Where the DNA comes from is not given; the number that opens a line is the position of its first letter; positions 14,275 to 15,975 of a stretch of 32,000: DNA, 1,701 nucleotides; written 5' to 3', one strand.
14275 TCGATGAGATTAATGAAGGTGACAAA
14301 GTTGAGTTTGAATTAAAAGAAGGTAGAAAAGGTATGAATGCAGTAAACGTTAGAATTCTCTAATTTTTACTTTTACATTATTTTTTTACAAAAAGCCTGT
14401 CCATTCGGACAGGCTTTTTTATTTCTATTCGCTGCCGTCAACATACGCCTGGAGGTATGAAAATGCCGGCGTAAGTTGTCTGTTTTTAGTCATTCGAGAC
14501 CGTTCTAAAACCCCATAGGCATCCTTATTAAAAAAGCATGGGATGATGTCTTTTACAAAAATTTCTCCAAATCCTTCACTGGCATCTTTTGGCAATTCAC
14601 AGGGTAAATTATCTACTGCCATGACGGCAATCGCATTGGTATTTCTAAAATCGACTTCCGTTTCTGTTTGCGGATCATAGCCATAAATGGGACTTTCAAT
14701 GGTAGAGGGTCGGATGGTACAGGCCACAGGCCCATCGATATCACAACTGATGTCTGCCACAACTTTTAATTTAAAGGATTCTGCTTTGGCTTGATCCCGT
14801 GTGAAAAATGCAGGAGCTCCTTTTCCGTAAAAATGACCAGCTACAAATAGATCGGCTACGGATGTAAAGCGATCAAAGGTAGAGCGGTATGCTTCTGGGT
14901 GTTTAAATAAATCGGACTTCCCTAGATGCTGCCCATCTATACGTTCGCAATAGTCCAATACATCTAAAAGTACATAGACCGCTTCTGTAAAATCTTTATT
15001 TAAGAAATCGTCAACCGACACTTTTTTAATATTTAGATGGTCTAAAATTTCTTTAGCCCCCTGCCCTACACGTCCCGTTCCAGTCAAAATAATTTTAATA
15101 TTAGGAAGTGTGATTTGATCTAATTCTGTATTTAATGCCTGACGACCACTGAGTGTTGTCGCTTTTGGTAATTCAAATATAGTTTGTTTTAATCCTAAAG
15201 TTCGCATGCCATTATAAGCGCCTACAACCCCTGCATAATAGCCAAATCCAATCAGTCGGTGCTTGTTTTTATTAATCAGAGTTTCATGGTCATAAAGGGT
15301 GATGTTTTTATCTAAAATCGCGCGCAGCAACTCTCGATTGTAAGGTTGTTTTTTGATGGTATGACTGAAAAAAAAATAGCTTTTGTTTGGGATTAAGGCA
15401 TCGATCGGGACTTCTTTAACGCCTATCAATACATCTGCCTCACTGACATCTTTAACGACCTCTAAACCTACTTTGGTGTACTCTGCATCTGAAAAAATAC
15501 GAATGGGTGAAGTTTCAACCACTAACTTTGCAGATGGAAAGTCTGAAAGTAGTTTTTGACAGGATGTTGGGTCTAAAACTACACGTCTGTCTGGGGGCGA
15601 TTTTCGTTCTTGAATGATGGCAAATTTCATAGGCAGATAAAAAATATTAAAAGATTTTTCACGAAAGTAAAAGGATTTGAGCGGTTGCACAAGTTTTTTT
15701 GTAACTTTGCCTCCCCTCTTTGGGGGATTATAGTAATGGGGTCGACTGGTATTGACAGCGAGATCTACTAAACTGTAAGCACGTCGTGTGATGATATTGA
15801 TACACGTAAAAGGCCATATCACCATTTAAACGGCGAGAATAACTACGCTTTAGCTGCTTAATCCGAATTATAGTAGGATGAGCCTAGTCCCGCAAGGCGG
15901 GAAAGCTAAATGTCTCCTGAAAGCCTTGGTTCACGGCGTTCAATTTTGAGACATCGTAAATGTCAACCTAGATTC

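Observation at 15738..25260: ssrA is followed by five extra copies of its own 3' end over 9 kb: a stacked integration hotspot with no integrase in sight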

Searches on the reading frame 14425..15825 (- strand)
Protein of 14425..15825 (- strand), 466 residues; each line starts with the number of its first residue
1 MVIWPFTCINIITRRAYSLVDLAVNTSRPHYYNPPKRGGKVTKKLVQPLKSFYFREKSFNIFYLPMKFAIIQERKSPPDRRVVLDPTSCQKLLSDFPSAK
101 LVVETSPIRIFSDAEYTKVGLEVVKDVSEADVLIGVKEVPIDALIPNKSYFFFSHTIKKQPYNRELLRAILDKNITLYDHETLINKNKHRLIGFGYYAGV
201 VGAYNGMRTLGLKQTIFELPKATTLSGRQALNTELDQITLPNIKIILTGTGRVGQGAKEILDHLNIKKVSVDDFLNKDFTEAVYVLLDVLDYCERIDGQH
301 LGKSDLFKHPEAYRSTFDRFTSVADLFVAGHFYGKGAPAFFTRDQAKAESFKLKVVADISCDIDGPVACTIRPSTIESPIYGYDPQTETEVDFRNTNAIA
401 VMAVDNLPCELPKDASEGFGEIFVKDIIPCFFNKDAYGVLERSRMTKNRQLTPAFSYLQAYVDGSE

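Call 10: search_protein_families(library=pfam, proteins=[window:14425-15825:-], max_evalue=0.01)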
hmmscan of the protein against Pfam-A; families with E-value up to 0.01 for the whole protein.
window:14425-15825:- (466 aa): 2 families
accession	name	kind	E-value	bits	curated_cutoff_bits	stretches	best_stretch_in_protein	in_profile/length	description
PF05222.21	AlaDh_PNT_N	-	5.2e-18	66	30.4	1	70-200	2-135/136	Alanine dehydrogenase/PNT, N-terminal domain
PF01262.27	AlaDh_PNT_C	-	0.0058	16.5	23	0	292-423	78-178/214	Alanine dehydrogenase/PNT, C-terminal domain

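Call 18: find_encoding_contigs(protein=window:14425-15825:-, flank=10000, max_places=10)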
Protein window:14425-15825:- (466 aa): 3 contigs read that carry it; 3 places shown.
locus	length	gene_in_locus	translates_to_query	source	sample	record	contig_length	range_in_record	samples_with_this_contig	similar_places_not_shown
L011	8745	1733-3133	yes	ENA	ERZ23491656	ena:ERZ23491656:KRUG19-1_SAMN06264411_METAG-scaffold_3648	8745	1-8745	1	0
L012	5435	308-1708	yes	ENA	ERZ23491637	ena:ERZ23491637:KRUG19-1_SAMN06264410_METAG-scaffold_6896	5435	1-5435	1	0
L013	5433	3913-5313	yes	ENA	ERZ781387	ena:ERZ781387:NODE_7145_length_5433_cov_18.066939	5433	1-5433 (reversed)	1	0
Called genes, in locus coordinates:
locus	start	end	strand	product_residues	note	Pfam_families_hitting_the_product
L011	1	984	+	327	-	?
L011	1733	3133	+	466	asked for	PF05222:AlaDh_PNT_N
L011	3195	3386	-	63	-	PF00313:CSD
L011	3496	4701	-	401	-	PF00278:Orn_DAP_Arg_deC, PF02784:Orn_Arg_deC_N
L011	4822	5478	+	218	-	-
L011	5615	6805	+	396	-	PF08442:ATP-grasp_2, PF13549:ATP-grasp_5 (weak), PF24948:Citrate_synth_N, PF00549:Ligase_CoA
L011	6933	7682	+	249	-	PF00795:CN_hydrolase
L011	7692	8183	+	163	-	PF17761:DUF1016_N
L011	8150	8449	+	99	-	PF06250:YhcG_C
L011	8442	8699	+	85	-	PF06250:YhcG_C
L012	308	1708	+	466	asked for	PF05222:AlaDh_PNT_N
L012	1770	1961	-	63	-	PF00313:CSD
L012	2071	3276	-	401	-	PF00278:Orn_DAP_Arg_deC, PF02784:Orn_Arg_deC_N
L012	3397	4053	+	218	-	-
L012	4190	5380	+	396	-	PF08442:ATP-grasp_2, PF13549:ATP-grasp_5 (weak), PF24948:Citrate_synth_N, PF00549:Ligase_CoA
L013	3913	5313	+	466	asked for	PF05222:AlaDh_PNT_N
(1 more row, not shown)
